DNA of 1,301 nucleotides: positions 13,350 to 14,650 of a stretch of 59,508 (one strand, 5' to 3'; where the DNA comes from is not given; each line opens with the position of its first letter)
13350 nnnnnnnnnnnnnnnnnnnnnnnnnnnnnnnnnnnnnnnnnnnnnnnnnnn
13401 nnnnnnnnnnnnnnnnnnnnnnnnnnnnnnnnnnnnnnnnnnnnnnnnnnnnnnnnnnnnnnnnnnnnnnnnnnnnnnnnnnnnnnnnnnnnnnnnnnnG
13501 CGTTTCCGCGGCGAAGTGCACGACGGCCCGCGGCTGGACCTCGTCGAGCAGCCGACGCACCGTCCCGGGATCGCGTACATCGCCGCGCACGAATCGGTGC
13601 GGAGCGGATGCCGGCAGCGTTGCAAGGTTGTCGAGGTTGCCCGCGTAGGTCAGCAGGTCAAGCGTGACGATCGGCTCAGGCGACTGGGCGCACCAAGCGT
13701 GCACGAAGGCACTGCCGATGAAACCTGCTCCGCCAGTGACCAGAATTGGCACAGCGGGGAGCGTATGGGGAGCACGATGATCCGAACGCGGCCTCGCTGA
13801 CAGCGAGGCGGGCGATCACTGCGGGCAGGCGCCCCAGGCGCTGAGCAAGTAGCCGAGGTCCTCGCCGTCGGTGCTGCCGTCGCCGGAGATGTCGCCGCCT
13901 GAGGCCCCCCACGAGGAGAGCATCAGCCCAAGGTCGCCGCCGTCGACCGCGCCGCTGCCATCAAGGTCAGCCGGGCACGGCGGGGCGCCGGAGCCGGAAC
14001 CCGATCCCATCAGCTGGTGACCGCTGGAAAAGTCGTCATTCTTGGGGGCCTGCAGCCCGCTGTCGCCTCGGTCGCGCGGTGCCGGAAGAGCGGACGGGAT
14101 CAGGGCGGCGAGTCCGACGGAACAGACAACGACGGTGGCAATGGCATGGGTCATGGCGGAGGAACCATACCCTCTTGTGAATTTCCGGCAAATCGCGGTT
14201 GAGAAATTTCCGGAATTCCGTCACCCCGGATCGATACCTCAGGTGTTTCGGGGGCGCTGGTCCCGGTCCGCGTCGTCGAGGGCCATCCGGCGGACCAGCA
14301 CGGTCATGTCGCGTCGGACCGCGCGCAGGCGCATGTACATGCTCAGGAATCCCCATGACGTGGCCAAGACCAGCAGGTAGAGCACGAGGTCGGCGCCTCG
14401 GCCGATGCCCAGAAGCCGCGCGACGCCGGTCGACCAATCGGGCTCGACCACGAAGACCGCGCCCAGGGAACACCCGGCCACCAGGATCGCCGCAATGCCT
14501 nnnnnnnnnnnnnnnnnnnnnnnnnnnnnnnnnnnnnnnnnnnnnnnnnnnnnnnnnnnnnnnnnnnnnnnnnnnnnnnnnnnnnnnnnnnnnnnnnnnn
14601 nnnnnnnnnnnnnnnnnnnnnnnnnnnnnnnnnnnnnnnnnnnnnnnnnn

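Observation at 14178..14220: Tandem pair of the same element in front of the minimal dockerin-module gene, one copy of each subtype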

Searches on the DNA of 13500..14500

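Call 66: search_rna_families(source=window, start=13500, end=14500, threshold=evalue, max_evalue=1)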
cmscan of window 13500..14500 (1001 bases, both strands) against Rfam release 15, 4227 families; matches with E-value up to 1: 0.
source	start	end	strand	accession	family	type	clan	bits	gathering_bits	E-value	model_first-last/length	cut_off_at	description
